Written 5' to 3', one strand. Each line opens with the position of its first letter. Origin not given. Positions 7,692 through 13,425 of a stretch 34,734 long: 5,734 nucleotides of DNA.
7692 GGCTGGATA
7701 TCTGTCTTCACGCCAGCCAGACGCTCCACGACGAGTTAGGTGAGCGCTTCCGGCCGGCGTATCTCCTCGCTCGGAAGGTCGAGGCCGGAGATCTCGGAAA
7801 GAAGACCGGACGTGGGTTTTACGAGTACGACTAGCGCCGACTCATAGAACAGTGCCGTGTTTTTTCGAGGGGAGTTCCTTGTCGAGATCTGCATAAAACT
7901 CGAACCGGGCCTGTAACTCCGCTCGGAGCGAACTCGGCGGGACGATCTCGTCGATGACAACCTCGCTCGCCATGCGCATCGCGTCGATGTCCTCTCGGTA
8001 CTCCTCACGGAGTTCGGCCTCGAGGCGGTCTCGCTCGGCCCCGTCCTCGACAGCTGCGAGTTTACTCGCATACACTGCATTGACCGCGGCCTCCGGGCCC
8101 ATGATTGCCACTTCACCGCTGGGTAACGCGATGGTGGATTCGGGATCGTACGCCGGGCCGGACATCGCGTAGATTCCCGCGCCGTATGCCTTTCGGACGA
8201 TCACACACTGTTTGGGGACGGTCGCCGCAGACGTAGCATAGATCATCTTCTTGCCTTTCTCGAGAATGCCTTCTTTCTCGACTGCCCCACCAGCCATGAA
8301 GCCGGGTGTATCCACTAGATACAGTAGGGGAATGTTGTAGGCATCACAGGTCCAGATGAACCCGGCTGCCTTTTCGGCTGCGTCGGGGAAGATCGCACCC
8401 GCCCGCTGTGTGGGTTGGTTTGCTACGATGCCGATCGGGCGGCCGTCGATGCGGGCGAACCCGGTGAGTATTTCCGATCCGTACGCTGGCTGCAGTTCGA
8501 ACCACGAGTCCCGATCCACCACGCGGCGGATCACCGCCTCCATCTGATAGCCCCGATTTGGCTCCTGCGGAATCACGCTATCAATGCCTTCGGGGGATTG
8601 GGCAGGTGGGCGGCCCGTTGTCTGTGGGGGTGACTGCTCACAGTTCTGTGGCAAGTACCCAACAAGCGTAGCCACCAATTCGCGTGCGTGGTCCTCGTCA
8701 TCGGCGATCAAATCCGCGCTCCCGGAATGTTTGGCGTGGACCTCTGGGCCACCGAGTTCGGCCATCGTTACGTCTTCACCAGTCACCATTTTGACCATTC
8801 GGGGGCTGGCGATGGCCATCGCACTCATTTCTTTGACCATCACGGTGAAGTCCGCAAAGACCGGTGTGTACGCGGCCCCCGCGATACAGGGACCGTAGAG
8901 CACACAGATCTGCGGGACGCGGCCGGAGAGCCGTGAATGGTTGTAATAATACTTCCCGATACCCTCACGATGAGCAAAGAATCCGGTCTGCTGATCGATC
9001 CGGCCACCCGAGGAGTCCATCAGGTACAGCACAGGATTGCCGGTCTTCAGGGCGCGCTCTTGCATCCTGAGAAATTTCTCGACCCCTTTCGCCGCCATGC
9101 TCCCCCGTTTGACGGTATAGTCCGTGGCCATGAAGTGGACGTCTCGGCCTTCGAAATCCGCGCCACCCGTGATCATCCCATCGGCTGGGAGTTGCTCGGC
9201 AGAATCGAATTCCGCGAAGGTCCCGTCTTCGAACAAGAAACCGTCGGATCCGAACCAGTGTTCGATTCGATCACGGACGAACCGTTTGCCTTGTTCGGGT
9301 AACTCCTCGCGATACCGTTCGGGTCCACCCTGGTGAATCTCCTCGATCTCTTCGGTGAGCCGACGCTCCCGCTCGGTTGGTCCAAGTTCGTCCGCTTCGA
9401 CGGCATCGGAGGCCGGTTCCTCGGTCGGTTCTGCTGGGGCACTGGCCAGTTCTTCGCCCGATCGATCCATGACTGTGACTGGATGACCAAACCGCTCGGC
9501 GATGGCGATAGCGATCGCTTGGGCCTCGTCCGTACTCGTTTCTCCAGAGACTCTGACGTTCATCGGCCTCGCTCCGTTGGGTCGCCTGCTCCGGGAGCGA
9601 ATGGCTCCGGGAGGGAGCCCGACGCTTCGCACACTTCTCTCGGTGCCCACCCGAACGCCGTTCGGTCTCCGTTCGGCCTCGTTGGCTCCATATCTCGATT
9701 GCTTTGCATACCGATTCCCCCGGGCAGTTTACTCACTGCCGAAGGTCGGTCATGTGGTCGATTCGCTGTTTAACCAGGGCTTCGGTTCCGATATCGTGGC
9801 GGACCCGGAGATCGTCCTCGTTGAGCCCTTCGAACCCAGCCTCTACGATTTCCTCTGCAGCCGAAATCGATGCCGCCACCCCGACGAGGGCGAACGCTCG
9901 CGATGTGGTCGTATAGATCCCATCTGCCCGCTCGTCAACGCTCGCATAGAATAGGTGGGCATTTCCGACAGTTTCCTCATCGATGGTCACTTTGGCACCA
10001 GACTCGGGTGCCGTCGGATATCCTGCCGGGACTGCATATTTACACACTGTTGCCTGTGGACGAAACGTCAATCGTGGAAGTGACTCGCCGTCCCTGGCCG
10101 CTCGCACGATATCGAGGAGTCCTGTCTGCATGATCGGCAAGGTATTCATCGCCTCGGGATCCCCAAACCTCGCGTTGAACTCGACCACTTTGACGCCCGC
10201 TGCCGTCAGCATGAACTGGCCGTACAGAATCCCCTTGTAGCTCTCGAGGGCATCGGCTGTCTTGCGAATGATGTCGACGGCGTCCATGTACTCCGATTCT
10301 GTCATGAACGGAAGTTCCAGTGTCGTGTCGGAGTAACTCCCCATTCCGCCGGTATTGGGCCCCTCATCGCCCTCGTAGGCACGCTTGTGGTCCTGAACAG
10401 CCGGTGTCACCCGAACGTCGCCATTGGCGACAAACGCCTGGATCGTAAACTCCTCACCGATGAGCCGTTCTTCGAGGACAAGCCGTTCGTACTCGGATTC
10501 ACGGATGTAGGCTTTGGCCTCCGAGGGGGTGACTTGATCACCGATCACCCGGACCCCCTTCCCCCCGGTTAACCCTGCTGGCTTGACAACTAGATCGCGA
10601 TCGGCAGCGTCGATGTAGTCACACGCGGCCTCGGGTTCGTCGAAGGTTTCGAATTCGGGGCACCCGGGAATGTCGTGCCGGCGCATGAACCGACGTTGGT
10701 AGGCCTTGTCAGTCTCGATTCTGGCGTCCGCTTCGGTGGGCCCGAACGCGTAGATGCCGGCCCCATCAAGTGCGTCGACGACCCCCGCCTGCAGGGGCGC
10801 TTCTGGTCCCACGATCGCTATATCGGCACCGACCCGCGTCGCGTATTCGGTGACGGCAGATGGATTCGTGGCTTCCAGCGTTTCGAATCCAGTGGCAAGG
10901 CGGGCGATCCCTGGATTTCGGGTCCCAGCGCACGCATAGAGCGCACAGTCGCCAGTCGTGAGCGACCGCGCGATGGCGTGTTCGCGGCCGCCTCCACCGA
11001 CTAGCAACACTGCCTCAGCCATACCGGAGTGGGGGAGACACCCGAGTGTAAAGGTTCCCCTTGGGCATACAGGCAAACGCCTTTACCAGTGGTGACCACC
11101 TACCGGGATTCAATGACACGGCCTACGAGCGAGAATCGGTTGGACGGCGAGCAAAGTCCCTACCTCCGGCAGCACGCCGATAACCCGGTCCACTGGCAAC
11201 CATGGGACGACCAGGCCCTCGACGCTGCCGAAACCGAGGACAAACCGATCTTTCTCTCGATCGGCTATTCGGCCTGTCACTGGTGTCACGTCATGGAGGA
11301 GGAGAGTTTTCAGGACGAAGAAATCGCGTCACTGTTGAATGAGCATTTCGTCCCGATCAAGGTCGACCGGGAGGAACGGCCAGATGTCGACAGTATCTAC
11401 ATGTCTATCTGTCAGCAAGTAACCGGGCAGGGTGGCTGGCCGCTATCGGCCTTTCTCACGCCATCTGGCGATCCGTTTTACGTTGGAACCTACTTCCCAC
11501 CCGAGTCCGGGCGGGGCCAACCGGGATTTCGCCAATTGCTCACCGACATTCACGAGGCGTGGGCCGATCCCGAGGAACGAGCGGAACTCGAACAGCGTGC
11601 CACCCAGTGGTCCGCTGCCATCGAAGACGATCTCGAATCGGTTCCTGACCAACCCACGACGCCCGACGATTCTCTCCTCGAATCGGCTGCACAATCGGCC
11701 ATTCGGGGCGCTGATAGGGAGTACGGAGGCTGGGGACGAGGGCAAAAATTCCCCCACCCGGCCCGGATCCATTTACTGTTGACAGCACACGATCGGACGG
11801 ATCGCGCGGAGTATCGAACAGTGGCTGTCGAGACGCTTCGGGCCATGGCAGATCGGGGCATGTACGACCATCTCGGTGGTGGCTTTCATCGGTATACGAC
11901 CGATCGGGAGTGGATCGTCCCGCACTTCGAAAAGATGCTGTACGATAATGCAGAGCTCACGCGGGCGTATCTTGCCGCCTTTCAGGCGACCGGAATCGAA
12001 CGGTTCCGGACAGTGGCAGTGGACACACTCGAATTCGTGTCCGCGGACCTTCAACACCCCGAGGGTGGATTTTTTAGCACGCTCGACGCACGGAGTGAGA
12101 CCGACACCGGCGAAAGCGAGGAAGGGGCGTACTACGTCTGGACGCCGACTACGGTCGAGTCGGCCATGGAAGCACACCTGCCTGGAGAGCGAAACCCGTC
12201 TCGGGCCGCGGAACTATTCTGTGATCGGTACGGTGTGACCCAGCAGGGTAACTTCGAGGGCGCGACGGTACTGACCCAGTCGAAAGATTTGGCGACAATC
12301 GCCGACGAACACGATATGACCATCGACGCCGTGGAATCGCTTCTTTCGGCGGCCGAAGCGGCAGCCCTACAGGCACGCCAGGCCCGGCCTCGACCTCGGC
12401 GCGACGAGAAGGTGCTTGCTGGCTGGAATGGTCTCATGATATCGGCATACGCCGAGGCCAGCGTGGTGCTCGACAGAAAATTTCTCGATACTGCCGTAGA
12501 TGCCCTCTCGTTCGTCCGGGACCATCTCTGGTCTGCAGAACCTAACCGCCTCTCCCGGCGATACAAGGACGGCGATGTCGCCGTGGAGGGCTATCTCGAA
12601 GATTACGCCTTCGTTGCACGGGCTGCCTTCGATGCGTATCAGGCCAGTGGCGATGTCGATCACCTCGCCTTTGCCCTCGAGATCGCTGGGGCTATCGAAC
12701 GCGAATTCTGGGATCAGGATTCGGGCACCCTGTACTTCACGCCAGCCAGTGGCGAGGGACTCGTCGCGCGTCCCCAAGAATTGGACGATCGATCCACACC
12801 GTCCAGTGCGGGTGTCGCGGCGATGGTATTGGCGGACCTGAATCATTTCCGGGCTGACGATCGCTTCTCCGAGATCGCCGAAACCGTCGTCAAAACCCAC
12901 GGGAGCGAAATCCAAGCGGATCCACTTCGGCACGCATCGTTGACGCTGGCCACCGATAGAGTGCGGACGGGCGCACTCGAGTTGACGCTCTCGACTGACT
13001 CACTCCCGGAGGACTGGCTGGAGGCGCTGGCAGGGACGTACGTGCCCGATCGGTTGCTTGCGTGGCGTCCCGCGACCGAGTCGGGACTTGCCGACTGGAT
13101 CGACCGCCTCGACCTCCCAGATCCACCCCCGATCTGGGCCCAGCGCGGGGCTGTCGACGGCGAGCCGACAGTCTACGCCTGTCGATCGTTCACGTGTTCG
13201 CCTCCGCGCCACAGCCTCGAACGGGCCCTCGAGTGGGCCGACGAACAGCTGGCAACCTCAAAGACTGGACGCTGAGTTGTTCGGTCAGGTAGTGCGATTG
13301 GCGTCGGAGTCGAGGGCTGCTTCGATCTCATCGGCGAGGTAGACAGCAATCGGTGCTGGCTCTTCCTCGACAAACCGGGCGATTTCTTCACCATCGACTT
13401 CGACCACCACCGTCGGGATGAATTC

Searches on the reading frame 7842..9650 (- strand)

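Call 15: search_protein_families(library=pfam, proteins=[window:7842-9650:-], max_evalue=0.001)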
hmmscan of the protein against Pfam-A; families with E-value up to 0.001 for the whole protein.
window:7842-9650:- (602 aa): 2 families
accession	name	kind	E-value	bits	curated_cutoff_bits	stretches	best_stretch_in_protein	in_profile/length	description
PF01039.27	Carboxyl_trans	-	9e-133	443.9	22.3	1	119-600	4-492/493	Carboxyl transferase domain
PF03255.19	ACCA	-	2e-09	37.5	23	1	394-496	94-204/310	Acetyl co-enzyme A carboxylase carboxyltransferase-like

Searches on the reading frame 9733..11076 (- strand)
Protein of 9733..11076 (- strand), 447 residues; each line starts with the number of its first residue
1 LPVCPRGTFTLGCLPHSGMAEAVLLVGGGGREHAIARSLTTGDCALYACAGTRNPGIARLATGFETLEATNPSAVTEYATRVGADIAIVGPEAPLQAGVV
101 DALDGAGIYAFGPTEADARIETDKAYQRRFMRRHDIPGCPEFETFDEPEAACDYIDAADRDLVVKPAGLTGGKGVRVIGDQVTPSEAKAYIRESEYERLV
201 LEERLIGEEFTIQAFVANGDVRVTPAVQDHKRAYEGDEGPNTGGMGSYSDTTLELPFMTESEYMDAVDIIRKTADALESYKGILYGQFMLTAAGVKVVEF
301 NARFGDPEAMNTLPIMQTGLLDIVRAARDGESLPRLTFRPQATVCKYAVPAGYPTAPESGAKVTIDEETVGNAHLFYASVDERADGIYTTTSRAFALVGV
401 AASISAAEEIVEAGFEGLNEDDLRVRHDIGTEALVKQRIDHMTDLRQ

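Call 15: search_protein_families(library=pfam, proteins=[window:9733-11076:-], max_evalue=0.001)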
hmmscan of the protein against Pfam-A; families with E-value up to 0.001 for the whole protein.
window:9733-11076:- (447 aa): 4 families
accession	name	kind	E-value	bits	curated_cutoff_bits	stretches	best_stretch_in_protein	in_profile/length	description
PF01071.24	GARS_A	-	1.3e-52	178.9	27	1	122-309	1-194/194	Phosphoribosylglycinamide synthetase, ATP-grasp (A) domain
PF02844.21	GARS_N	-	4e-23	82.5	29.5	1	22-121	2-100/100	Phosphoribosylglycinamide synthetase, N domain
PF02843.22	GARS_C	-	3.5e-16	59.8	34.8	1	343-431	1-91/92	Phosphoribosylglycinamide synthetase, C domain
PF02655.19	ATP-grasp_3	-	0.00039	21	23.2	1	149-305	21-158/160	ATP-grasp domain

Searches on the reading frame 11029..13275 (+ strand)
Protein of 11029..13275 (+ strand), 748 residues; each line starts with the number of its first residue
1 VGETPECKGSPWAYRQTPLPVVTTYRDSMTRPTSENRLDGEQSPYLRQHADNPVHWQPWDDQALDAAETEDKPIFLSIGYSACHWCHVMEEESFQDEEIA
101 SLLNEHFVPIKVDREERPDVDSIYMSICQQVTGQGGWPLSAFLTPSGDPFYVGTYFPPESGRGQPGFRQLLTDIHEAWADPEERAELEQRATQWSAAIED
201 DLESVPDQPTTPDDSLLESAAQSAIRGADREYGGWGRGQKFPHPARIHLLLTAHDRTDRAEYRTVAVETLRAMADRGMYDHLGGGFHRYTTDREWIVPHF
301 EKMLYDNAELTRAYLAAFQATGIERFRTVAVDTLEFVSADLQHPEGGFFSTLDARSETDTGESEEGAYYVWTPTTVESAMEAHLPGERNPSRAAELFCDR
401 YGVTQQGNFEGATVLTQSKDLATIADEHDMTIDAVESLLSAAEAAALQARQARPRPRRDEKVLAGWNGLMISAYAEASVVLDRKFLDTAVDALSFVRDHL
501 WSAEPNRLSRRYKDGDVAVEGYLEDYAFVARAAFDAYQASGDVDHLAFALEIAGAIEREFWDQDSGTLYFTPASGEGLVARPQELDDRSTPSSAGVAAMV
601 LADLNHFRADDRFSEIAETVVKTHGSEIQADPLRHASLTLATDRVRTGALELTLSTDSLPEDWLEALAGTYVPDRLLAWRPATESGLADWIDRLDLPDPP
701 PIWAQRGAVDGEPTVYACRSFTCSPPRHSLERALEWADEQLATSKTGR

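Call 15: search_protein_families(library=pfam, proteins=[window:11029-13275:+], max_evalue=0.001)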
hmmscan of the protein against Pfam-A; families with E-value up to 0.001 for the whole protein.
window:11029-13275:+ (748 aa): 2 families
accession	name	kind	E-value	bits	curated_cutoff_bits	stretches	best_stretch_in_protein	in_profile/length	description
PF03190.21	Thioredox_DsbH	-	2.4e-74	249.2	27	1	35-197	1-161/163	Protein of unknown function, DUF255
PF13899.12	Thioredoxin_7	-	2.2e-10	40.9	27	1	56-145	2-83/83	Thioredoxin-like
